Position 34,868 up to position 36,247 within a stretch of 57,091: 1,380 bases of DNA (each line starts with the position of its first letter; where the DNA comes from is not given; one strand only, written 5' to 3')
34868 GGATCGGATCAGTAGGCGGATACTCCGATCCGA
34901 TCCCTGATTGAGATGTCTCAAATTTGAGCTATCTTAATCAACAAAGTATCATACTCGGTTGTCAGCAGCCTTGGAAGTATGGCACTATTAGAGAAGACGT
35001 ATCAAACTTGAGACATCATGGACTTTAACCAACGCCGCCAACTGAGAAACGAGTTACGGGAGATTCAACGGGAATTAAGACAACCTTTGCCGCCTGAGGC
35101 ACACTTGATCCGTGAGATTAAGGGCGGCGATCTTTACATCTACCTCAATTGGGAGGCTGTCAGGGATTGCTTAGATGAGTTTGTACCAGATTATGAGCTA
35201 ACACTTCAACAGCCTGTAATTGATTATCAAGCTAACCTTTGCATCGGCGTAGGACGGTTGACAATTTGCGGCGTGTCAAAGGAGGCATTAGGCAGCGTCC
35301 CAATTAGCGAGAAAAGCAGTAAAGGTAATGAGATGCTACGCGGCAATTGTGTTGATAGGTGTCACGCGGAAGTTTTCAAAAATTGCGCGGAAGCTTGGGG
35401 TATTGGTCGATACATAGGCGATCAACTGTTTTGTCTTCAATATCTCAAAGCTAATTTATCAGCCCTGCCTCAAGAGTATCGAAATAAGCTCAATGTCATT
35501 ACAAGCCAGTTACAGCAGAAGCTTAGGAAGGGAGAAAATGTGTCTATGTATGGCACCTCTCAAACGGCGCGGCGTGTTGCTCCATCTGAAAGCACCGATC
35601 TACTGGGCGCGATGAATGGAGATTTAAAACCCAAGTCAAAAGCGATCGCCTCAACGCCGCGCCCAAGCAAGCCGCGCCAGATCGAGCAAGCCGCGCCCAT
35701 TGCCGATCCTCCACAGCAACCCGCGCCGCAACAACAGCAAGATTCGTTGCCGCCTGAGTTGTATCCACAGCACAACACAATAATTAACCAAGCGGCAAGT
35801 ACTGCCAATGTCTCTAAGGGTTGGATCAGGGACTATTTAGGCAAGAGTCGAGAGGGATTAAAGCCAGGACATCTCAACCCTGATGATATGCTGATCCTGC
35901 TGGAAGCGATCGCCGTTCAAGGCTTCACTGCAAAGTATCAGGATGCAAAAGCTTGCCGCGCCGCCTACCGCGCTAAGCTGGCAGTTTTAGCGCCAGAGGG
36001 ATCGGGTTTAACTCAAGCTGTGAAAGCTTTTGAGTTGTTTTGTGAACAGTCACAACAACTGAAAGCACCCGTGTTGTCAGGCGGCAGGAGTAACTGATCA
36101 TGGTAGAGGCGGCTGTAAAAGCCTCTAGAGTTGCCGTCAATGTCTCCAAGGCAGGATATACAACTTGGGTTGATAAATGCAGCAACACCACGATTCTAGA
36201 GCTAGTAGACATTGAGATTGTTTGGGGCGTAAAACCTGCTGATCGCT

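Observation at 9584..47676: Conserved extended -10 decamer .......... (six exact copies), typically ~13 nt downstream of the palindrome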

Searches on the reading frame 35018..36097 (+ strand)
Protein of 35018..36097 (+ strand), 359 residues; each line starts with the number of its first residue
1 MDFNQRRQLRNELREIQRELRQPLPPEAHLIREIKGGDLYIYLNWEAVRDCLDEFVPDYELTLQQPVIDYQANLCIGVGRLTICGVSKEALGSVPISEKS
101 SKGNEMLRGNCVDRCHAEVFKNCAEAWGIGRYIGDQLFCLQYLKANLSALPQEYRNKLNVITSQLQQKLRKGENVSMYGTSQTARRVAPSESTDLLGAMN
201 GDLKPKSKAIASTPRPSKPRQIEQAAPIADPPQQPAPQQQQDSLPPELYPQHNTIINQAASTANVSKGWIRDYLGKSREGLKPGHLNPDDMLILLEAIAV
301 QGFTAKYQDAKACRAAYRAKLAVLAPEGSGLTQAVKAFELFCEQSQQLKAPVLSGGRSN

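Call 13: search_protein_families(library=phrogs, proteins=[window:35018-36097:+])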
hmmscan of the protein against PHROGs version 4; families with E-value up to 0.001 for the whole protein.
window:35018-36097:+ (359 aa): 0 families

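Call 31: search_protein_families(library=pfam, max_evalue=0.01, proteins=[window:35018-36097:+])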
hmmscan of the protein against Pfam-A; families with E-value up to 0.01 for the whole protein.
window:35018-36097:+ (359 aa): 0 families

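Call 96: search_solved_structures(query=window:35018-36097:+, max_evalue=1)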
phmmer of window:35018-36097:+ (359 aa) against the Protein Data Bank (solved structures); distinct sequences matched with E-value up to 1: 1.
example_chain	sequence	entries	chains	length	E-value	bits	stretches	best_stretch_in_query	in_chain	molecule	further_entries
6ywe_N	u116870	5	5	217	0.32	13.4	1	181-268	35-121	Related to ribosomal protein YmL49, mitochondrial | Aconitate hydratase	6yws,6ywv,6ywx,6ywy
